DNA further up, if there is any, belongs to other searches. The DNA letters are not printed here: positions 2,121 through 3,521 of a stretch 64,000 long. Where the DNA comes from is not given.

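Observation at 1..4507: CoA-dependent module (two class III CoA-transferases, MaoC hydratase, two binding-fold proteins) inside a rare-sugar locus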

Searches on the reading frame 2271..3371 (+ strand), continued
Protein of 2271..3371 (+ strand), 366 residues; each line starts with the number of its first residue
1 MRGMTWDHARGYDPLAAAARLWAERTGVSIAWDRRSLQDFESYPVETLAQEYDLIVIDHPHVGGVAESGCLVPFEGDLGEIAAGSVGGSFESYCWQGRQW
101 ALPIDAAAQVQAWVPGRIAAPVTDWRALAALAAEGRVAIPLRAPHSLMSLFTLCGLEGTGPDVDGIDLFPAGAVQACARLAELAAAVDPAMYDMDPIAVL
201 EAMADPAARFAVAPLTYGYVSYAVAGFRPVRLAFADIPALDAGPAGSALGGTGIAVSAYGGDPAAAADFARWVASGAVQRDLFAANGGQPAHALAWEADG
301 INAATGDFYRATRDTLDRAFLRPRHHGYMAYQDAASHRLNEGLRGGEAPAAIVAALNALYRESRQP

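Call 67: search_protein_representatives(alignment_id=A1)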
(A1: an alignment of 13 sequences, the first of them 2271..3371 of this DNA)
Query: 13 sequences, 369 profile positions. Proteins with E-value up to 0.001 (for the whole library): 1941; up to 1e-10: 1426; up to 1e-30: 692. The best 150 are listed.
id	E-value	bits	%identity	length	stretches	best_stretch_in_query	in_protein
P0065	8.9e-191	650.2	-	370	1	1-368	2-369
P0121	5.1e-174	595.1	-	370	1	4-369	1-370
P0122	8.5e-165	564.7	-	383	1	1-367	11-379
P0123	3.8e-163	559.3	-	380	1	1-368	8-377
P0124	3.2e-131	454.3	-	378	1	1-368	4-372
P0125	4.3e-128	444.0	-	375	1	1-368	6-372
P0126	5.3e-126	437.1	-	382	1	1-368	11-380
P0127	2.4e-122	425.1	-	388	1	1-368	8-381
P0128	5.0e-122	424.0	-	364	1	1-368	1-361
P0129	3.0e-120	418.2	-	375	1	1-368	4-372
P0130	7.5e-115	400.4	-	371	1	1-366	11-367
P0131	1.8e-113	395.8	-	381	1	1-368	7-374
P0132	1.7e-112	392.7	-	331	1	1-230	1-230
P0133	1.0e-110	386.8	-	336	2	122-366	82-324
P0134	4.2e-110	384.8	-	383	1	1-368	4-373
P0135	4.1e-105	368.4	-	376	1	1-368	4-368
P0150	1.4e-97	343.6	-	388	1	1-368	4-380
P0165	3.1e-94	332.6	-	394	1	1-368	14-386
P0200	5.3e-87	308.8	-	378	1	3-367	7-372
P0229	1.1e-82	294.6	-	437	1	1-367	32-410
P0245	4.0e-81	289.4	-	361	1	1-365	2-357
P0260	7.2e-80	285.3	-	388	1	2-365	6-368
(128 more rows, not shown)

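Call 68: find_encoding_contigs(protein=P0150, flank=8000, max_places=3)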
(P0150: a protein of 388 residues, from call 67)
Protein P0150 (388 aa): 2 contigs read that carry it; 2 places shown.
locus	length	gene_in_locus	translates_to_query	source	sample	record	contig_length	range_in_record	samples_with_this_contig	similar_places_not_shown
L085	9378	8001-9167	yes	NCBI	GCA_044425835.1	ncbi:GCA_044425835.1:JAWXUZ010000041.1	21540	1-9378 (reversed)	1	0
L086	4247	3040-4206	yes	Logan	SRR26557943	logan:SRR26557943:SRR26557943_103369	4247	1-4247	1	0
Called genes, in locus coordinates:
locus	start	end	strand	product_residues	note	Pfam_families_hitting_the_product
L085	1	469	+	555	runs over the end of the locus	PF16736:sCache_like (weak), PF00512:HisKA, PF02518:HATPase_c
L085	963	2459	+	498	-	PF00005:ABC_tran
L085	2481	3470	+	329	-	PF02653:BPD_transp_2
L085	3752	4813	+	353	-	PF13407:Peripla_BP_4, PF00532:Peripla_BP_1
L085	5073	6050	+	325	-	PF02653:BPD_transp_2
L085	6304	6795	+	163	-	PF03928:HbpS-like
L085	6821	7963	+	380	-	PF02515:CoA_transf_3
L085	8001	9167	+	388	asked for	PF01547:SBP_bac_1, PF13416:SBP_bac_8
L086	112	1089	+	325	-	PF02653:BPD_transp_2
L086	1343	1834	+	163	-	PF03928:HbpS-like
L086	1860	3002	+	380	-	PF02515:CoA_transf_3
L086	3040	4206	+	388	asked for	PF01547:SBP_bac_1, PF13416:SBP_bac_8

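Call 69: find_encoding_contigs(protein=P0124, flank=10000, max_places=2)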
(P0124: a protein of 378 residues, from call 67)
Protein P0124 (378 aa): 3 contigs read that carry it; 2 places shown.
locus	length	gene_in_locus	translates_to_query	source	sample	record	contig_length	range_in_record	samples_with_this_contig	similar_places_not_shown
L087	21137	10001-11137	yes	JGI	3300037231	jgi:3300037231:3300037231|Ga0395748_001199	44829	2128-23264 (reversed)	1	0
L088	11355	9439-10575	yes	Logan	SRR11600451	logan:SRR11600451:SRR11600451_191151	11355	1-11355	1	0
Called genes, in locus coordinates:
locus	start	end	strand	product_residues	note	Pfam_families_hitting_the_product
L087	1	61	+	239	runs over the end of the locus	PF08450:SGL, PF07494:Reg_prop (faint)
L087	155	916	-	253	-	PF00106:adh_short, PF08659:KR, PF01370:Epimerase, PF13561:adh_short_C2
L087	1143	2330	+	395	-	PF02746:MR_MLE_N, PF13378:MR_MLE_C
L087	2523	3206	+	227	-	-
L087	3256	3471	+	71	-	-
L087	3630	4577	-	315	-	PF00892:EamA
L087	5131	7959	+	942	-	PF07715:Plug, PF00593:TonB_dep_Rec_b-barrel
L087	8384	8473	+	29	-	-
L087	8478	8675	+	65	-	-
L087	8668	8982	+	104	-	PF08450:SGL (weak)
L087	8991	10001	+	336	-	-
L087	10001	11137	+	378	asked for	PF01547:SBP_bac_1 (faint), PF13416:SBP_bac_8 (faint)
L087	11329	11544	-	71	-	-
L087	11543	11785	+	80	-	-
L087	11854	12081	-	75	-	-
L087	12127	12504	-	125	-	-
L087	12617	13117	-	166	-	-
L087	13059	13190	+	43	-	-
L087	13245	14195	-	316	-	PF00892:EamA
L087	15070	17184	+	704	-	PF07715:Plug, PF00593:TonB_dep_Rec_b-barrel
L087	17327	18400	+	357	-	PF00144:Beta-lactamase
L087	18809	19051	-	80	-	-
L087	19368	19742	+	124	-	PF03737:RraA-like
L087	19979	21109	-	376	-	PF02746:MR_MLE_N, PF13378:MR_MLE_C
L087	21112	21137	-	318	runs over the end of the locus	PF00892:EamA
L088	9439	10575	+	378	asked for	PF01547:SBP_bac_1 (faint), PF13416:SBP_bac_8 (faint)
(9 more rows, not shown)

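Call 70: find_encoding_contigs(protein=P0200, flank=10000, max_places=2)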
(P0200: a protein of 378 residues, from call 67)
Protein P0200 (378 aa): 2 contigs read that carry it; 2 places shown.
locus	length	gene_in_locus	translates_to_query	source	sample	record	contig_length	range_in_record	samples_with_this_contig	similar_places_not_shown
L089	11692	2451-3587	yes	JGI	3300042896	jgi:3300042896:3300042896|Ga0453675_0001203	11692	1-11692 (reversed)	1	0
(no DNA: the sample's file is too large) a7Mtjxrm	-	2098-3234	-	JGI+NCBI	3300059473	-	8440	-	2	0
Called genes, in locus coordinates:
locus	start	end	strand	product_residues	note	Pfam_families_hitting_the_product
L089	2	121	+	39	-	?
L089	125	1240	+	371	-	PF14486:DUF4432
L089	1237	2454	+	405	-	PF02515:CoA_transf_3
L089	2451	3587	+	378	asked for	-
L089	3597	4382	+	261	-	PF00378:ECH_1, PF16113:ECH_2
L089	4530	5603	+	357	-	PF01557:FAA_hydrolase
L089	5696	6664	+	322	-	PF00356:LacI (weak), PF00532:Peripla_BP_1, PF13407:Peripla_BP_4, PF13377:Peripla_BP_3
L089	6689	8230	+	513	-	PF00171:Aldedh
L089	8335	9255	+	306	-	PF02423:OCD_Mu_crystall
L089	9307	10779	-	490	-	PF01979:Amidohydro_1, PF07969:Amidohydro_3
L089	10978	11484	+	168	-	PF07681:DoxX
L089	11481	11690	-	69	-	?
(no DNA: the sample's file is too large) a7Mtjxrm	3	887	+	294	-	?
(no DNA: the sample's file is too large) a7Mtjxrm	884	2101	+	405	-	PF02515:CoA_transf_3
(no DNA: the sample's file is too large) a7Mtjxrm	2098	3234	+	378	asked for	-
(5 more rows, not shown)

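Call 71: find_encoding_contigs(protein=P0260, flank=10000, max_places=2)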
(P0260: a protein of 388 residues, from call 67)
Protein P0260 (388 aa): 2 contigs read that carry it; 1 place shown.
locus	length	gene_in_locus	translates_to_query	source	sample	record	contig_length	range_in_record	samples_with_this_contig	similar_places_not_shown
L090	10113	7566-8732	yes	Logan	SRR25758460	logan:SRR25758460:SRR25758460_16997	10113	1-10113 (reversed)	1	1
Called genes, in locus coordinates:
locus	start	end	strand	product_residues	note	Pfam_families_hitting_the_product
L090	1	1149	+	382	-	?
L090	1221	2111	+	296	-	PF00528:BPD_transp_1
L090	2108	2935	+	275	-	PF00528:BPD_transp_1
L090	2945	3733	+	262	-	PF00378:ECH_1, PF16113:ECH_2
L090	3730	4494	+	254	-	PF00106:adh_short, PF23441:SDR (faint), PF08659:KR, PF13561:adh_short_C2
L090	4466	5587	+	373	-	-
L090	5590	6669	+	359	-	PF00005:ABC_tran, PF13304:AAA_21 (faint), PF17850:CysA_C_terminal (faint), PF17912:OB_MalK, PF08402:TOBE_2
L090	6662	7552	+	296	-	PF20067:SSL_N (faint), PF01436:NHL (faint), PF03088:Str_synth (faint), PF08450:SGL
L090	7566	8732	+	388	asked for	-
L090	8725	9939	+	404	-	PF02515:CoA_transf_3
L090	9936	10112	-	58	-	?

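Call 72: search_protein_families(library=pfam, proteins=[L090:4466-5587:+, L087:8991-10001:+, L090:1-1149:+, L055:11047-12345:+, L041:6355-7437:+, L089:125-1240:+, L085:6304-6795:+], max_evalue=0.01)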
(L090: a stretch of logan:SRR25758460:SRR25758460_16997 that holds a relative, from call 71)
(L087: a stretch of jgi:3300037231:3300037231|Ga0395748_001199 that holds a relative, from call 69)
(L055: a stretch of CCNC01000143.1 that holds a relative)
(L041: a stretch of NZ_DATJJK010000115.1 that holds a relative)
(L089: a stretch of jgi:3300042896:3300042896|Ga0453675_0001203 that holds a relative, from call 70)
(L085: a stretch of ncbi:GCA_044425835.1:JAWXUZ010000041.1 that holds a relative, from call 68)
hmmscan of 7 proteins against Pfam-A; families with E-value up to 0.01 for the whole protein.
L090:4466-5587:+ (373 aa): 0 families

L087:8991-10001:+ (336 aa): 0 families

L090:1-1149:+ (382 aa): 3 families
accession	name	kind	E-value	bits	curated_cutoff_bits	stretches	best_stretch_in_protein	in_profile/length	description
PF01547.30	SBP_bac_1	-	8.3e-50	171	26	1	15-302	6-305/307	Bacterial extracellular solute-binding protein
PF13416.11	SBP_bac_8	-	2.2e-39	136.4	27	1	23-317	1-266/279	Bacterial extracellular solute-binding protein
PF13531.11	SBP_bac_11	-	0.00042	20.6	25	1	16-90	8-80/227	Bacterial extracellular solute-binding protein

L055:11047-12345:+ (433 aa): 2 families
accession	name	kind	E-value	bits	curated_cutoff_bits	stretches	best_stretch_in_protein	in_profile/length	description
PF13407.12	Peripla_BP_4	-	1.7e-33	116.7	35.1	1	110-329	7-228/258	Periplasmic binding protein domain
PF13458.12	Peripla_BP_6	-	1.1e-06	29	31.7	1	138-313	44-218/343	Periplasmic binding protein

L041:6355-7437:+ (361 aa): 1 family
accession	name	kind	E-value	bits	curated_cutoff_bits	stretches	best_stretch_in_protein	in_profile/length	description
PF02653.21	BPD_transp_2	-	2.2e-25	89.8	26.8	1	82-346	4-267/269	Branched-chain amino acid transport system / permease component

L089:125-1240:+ (371 aa): 1 family
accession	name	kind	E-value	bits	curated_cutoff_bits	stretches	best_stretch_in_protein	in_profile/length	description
PF14486.12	DUF4432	-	4.5e-87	292.1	32.5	1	37-350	2-304/304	Domain of unknown function (DUF4432)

L085:6304-6795:+ (163 aa): 1 family
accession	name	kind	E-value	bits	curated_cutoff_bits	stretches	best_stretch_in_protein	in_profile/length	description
PF03928.20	HbpS-like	-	1.6e-23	83.6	25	1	22-150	1-127/128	Haem degrading protein HbpS-like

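Call 78: find_encoding_contigs(protein=P0135, flank=9000, max_places=1)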
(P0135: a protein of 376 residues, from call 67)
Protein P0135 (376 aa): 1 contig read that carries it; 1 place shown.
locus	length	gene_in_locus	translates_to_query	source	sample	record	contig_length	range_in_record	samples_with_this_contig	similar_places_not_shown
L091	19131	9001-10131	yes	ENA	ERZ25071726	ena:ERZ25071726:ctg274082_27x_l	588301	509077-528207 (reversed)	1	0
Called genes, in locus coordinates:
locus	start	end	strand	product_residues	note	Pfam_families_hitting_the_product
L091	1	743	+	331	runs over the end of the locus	PF12566:DUF3748, PF07676:PD40 (faint), PF26549:Tricorn_N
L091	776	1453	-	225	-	PF00392:GntR (weak), PF07729:FCD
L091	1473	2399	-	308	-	PF00701:DHDPS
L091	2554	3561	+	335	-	PF03480:DctP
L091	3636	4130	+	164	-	PF04290:DctQ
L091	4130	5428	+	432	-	PF06808:DctM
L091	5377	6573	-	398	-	PF02515:CoA_transf_3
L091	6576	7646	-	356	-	PF01408:GFO_IDH_MocA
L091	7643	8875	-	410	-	PF01547:SBP_bac_1, PF13416:SBP_bac_8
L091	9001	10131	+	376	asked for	PF01547:SBP_bac_1 (weak), PF13416:SBP_bac_8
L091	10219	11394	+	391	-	PF02515:CoA_transf_3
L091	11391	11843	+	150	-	PF01575:MaoC_dehydratas, PF13452:FAS1_DH_region (weak)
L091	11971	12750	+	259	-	PF09339:HTH_IclR, PF25212:HVO_A0114 (weak), PF01614:IclR_C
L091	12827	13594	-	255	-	PF02463:SMC_N, PF00005:ABC_tran, PF13304:AAA_21 (weak)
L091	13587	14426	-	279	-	PF00528:BPD_transp_1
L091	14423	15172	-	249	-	PF00528:BPD_transp_1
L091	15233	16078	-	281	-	PF00497:SBP_bac_3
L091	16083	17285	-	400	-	PF01266:DAO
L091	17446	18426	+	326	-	PF00126:HTH_1, PF03466:LysR_substrate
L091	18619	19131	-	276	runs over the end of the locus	PF00924:MS_channel_2nd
